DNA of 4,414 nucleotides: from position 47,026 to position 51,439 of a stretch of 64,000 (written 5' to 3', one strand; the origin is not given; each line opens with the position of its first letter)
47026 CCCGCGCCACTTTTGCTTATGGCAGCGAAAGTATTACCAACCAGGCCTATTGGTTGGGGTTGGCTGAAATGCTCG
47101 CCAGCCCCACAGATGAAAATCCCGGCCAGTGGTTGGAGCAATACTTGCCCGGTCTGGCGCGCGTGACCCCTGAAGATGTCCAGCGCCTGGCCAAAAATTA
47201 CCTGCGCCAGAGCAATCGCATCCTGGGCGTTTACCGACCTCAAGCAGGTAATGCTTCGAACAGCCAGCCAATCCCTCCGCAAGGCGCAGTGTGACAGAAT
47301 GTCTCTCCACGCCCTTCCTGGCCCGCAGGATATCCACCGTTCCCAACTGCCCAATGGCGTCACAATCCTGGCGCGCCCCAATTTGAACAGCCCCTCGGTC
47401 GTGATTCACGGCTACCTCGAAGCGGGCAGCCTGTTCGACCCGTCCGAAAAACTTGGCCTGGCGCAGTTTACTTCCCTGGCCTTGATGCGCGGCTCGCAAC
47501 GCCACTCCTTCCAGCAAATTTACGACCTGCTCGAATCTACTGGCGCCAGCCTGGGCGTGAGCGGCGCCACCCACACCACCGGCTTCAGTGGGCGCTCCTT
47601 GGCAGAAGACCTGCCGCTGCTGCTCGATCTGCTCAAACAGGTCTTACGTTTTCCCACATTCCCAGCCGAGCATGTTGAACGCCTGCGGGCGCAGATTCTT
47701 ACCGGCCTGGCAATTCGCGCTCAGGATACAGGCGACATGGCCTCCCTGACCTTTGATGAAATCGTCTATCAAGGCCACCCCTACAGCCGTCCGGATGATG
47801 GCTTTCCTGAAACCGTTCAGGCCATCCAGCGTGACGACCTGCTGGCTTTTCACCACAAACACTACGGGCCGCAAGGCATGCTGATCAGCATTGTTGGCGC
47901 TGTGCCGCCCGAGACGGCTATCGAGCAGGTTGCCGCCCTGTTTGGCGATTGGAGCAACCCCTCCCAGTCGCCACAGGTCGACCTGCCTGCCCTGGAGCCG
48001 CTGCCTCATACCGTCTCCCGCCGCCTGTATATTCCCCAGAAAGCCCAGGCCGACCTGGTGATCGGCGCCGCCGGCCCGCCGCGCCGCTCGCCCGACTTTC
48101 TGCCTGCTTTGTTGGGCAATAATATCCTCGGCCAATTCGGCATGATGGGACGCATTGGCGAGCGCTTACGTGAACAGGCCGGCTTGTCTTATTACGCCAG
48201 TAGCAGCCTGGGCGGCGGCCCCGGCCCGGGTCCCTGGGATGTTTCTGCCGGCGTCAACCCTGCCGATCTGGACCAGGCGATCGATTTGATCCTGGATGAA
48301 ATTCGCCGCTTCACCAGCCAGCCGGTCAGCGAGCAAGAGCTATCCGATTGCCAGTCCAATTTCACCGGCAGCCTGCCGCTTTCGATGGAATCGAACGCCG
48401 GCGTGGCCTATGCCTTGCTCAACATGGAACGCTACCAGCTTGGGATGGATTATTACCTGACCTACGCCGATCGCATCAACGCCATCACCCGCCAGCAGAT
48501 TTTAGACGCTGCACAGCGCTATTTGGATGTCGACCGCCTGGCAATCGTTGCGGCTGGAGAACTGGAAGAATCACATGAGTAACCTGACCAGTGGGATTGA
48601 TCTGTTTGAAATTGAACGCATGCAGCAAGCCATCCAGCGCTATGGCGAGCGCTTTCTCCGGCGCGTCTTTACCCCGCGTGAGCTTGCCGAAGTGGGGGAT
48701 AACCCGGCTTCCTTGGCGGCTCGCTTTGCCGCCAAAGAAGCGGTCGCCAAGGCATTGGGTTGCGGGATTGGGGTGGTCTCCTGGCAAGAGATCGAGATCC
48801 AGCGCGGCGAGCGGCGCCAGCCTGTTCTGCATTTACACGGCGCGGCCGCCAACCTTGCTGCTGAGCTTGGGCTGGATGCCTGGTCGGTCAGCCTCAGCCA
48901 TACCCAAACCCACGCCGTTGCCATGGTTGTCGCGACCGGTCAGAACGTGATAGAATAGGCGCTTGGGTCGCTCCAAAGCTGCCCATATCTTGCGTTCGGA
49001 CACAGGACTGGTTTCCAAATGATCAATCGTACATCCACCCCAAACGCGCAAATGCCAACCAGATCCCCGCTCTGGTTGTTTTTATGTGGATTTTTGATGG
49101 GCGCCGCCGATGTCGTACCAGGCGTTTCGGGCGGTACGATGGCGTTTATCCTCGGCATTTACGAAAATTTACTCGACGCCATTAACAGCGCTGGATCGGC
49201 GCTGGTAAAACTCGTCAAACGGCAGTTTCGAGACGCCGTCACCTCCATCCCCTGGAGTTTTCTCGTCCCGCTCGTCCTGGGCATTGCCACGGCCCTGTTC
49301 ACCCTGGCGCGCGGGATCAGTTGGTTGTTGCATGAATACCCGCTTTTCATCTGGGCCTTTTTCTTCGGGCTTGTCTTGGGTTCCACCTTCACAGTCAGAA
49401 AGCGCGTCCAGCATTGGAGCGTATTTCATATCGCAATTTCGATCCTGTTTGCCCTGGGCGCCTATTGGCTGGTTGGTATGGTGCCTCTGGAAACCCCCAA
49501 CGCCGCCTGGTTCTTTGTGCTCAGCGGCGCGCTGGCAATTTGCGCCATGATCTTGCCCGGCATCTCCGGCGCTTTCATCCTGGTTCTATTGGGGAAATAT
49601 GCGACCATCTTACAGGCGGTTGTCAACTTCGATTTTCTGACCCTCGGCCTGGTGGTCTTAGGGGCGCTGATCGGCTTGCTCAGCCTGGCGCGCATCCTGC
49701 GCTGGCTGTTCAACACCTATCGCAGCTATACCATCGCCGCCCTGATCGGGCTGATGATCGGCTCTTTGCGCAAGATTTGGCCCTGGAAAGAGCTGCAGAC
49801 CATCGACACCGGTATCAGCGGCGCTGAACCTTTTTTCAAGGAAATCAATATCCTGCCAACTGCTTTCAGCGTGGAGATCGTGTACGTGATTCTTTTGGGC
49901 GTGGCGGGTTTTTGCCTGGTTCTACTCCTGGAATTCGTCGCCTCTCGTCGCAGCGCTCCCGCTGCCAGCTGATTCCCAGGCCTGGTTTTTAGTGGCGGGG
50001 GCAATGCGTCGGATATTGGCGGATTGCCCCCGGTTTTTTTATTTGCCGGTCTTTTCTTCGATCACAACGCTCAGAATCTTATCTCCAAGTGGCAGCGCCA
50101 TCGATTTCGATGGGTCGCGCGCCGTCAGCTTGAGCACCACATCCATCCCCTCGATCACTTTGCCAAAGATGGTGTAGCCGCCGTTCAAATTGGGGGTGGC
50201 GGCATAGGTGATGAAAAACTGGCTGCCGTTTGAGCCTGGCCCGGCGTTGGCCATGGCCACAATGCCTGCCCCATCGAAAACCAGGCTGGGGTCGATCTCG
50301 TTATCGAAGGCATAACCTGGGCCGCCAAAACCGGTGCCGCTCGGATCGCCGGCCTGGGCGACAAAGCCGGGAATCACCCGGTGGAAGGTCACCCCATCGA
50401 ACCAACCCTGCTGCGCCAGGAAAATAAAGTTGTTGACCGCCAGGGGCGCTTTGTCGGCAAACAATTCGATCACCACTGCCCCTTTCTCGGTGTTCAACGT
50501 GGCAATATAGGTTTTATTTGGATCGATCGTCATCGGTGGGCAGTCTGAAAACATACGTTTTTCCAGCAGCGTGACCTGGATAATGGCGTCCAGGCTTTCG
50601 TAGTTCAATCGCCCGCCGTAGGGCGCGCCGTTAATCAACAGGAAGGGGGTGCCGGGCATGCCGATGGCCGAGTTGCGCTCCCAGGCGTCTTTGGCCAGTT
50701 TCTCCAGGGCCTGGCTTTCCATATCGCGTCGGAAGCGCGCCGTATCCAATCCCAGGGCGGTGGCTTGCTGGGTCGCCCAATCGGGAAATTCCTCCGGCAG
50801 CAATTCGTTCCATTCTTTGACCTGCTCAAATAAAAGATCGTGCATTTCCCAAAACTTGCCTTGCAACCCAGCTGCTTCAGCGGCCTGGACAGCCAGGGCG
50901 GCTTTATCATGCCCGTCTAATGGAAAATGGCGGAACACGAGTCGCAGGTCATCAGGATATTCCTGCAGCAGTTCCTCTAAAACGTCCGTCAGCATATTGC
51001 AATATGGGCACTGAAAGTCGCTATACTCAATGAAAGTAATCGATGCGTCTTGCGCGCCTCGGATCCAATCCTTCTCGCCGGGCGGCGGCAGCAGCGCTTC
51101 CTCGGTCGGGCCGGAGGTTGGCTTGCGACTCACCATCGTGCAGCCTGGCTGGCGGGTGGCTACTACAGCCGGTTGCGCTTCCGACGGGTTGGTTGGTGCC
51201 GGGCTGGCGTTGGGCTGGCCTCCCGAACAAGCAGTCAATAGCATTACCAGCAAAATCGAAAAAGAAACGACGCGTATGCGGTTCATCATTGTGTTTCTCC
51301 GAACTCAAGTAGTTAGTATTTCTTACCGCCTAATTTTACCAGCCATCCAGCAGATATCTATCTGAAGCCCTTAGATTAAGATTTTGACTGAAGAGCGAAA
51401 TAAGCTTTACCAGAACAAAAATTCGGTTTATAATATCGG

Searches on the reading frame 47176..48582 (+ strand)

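Call 31: search_protein_families(library=pfam, proteins=[window:47176-48582:+], max_evalue=0.001)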
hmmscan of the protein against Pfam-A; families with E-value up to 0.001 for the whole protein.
window:47176-48582:+ (468 aa): 2 families
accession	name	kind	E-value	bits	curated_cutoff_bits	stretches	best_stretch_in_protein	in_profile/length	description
PF05193.26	Peptidase_M16_C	-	1.8e-33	116.4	23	1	217-394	2-179/181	Peptidase M16 inactive domain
PF00675.25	Peptidase_M16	-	1.6e-11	44.7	22.3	1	77-177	15-115/149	Insulinase (Peptidase family M16)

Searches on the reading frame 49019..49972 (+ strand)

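Call 76: search_protein_families(library=pfam, proteins=[window:49019-49972:+], max_evalue=0.00001)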
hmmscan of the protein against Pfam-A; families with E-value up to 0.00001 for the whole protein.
window:49019-49972:+ (317 aa): 1 family
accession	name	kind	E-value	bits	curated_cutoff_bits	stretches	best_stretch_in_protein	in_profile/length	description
PF04018.18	VCA0040-like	-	7.4e-86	288.1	26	1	27-262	1-237/246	Undecaprenyl phosphate translocase-like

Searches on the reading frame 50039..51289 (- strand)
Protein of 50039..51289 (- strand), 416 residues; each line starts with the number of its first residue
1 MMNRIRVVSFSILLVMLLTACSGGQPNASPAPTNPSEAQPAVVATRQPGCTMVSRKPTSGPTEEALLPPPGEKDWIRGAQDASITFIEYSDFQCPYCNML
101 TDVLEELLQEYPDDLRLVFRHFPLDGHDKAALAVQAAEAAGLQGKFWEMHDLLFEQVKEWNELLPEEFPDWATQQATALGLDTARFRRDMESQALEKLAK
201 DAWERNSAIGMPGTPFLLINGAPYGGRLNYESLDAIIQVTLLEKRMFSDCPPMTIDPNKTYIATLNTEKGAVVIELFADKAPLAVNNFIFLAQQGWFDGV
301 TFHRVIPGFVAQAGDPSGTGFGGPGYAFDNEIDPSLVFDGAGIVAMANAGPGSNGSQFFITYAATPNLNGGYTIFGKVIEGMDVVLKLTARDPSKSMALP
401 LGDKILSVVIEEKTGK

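Call 76: search_protein_families(library=pfam, proteins=[window:50039-51289:-], max_evalue=0.00001)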
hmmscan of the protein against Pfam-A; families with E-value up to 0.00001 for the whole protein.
window:50039-51289:- (416 aa): 3 families
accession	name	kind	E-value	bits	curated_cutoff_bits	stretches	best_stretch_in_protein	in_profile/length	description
PF00160.26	Pro_isomerase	-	3.1e-43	148.2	21.7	1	264-395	3-144/159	Cyclophilin type peptidyl-prolyl cis-trans isomerase/CLD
PF13462.12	Thioredoxin_4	-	3.6e-23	83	23.2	1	73-238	4-164/165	Thioredoxin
PF01323.26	DSBA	-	4.3e-17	63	25.6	1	87-231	3-184/191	DSBA-like thioredoxin domain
